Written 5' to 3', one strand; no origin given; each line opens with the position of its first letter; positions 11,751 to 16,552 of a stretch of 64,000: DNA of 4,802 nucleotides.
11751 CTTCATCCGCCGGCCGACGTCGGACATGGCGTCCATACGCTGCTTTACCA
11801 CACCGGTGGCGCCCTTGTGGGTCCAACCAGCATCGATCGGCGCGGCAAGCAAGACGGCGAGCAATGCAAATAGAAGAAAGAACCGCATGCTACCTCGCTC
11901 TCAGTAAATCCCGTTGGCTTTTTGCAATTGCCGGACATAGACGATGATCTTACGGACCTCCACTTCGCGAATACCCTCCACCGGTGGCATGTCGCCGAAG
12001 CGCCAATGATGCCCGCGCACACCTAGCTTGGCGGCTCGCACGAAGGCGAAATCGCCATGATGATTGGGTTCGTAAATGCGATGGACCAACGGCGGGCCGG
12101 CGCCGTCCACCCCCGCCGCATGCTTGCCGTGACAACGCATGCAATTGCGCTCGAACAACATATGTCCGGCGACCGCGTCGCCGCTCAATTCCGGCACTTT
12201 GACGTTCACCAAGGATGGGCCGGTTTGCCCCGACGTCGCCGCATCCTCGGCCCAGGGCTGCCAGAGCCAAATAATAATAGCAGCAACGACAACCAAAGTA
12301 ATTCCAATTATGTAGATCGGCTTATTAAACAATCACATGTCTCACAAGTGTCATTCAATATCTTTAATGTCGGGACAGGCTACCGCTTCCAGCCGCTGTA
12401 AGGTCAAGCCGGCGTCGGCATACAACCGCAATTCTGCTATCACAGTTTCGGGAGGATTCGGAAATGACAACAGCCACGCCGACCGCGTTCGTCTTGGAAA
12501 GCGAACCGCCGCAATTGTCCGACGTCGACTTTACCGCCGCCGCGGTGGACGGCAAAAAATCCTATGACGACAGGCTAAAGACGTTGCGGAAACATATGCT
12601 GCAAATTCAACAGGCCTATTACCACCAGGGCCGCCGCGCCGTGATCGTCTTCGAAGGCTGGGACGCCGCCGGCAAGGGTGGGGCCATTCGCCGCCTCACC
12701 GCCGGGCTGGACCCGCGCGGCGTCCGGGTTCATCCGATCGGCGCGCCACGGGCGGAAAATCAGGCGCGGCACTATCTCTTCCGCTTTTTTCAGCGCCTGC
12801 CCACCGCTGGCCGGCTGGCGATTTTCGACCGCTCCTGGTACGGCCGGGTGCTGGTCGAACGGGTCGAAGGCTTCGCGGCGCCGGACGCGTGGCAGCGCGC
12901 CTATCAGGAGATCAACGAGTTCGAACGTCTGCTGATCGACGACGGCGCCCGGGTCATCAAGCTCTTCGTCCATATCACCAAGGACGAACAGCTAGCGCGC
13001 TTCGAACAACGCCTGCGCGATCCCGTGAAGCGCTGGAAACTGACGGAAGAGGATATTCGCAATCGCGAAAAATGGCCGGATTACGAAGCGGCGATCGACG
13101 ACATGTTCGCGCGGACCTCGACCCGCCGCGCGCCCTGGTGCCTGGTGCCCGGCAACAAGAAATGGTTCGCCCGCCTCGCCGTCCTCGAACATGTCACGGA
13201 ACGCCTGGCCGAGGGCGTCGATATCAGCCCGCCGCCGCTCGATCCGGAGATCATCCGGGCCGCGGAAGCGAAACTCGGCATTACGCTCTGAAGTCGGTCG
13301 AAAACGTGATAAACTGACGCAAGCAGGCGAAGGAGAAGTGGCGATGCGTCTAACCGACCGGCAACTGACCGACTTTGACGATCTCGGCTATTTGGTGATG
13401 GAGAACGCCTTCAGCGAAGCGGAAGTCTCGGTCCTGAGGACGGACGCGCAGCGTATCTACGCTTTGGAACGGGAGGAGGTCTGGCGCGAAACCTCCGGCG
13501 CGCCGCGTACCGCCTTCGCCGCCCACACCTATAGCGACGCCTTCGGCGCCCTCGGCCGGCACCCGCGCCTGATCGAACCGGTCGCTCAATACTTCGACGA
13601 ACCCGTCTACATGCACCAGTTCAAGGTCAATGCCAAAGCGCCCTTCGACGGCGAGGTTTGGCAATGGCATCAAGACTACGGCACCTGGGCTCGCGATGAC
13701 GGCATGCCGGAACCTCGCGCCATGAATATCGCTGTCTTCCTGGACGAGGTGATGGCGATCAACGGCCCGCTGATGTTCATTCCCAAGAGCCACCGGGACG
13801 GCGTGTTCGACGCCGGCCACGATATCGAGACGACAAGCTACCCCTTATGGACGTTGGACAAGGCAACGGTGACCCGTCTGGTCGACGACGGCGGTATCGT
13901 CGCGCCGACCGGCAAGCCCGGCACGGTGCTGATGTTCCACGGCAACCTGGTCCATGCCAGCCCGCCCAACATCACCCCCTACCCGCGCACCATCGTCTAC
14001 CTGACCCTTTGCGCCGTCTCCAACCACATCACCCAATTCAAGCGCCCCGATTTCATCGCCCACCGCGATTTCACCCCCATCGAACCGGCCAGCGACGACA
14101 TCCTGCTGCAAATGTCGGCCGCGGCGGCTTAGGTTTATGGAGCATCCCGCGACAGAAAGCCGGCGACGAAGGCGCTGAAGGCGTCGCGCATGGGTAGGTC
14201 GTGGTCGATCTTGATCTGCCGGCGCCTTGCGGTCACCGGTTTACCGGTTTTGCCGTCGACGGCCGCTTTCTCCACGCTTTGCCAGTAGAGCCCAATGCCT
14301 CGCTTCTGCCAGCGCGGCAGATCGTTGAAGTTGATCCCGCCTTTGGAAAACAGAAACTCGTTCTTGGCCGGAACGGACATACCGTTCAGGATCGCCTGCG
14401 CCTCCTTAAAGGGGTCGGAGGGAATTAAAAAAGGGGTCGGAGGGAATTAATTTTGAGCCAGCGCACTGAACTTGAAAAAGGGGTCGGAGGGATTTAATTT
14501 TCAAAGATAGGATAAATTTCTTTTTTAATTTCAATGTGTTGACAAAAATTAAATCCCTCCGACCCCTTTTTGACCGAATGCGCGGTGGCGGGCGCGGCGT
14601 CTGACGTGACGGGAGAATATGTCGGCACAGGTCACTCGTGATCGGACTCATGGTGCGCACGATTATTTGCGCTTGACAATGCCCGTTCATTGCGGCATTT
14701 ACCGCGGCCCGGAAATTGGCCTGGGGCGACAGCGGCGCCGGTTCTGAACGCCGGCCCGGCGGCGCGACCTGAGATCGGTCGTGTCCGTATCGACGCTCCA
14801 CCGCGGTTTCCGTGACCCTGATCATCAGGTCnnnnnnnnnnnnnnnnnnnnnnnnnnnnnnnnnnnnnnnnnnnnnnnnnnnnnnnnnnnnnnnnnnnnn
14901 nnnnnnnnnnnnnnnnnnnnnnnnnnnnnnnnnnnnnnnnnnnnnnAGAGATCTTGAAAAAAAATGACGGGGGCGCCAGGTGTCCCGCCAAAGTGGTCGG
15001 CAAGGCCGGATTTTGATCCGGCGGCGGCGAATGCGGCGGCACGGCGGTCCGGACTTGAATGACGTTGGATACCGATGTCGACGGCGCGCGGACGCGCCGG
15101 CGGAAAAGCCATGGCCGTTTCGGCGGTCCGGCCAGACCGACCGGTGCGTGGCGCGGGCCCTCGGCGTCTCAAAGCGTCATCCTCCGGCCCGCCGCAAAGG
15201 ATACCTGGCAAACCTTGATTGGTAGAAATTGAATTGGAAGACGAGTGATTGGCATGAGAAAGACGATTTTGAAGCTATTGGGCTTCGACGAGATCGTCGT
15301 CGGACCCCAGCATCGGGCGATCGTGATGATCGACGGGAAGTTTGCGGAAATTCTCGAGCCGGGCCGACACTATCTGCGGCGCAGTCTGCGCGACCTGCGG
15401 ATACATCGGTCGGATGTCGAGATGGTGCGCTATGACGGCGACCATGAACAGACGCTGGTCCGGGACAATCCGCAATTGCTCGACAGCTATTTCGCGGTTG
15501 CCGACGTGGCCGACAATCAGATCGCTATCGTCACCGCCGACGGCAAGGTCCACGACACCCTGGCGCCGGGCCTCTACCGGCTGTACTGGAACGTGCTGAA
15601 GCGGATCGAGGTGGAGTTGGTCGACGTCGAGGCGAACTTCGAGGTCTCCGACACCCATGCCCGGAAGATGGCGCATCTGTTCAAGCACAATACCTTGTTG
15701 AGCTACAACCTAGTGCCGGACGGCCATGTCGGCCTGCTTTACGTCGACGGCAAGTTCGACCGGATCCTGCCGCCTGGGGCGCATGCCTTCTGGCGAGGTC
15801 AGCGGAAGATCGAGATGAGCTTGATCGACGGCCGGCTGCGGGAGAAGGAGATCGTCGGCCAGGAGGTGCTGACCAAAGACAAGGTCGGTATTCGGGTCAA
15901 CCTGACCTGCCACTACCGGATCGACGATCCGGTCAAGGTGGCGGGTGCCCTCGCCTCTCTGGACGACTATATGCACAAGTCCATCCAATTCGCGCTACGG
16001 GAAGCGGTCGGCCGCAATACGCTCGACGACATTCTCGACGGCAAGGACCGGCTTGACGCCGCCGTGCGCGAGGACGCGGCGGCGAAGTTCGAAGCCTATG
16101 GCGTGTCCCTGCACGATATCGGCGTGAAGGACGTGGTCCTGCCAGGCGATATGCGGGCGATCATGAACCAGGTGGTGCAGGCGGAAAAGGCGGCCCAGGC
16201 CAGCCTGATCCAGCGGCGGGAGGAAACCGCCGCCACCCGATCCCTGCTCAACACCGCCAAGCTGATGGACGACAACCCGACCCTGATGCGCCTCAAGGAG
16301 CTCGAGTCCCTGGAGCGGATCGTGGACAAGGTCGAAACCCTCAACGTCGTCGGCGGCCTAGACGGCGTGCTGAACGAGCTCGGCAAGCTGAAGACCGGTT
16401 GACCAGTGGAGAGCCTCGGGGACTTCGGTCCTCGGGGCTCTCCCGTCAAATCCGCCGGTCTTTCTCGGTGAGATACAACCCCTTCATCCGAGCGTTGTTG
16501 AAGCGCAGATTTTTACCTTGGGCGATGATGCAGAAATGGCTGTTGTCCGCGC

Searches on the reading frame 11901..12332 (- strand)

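Call 70: search_protein_families(library=pfam, proteins=[window:11901-12332:-], max_evalue=0.00001)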
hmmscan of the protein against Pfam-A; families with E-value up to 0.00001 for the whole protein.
window:11901-12332:- (143 aa): 2 families
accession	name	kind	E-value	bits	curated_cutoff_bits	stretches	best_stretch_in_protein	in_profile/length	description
PF00034.26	Cytochrom_C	-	1.3e-08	36.4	21.3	1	54-136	2-89/90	Cytochrome c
PF13442.11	Cytochrome_CBB3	-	3e-07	31.1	27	1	53-133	3-68/68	Cytochrome C oxidase, cbb3-type, subunit III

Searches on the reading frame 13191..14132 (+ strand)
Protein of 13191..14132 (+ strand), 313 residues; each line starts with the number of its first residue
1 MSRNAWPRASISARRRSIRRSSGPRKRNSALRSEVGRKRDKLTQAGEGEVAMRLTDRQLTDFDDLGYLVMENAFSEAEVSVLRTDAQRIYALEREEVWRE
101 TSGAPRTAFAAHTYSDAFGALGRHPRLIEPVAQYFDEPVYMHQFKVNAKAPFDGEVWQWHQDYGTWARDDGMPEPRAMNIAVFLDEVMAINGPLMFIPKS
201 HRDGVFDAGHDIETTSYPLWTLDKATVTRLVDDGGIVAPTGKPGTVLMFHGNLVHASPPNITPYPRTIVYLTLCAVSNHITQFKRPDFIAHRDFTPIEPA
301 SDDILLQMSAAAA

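Call 29: search_protein_families(library=pfam, proteins=[window:13191-14132:+], max_evalue=0.00001)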
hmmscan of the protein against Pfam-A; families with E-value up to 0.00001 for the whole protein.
window:13191-14132:+ (313 aa): 1 family
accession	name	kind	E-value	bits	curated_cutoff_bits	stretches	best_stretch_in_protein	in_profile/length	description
PF05721.19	PhyH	-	3.5e-32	112.8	22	1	62-267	1-212/213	Phytanoyl-CoA dioxygenase (PhyH)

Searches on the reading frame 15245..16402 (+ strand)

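Call 29: search_protein_families(library=pfam, proteins=[window:15245-16402:+], max_evalue=0.00001)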
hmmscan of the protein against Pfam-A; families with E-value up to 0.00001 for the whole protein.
window:15245-16402:+ (385 aa): 2 families
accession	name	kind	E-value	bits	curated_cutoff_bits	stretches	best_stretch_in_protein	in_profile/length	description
PF01145.31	Band_7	-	2.2e-35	122.7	23.6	1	157-327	3-175/176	SPFH domain / Band 7 family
PF13421.11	Band_7_1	-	5.2e-06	26.7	24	0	240-310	134-206/211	SPFH domain-Band 7 family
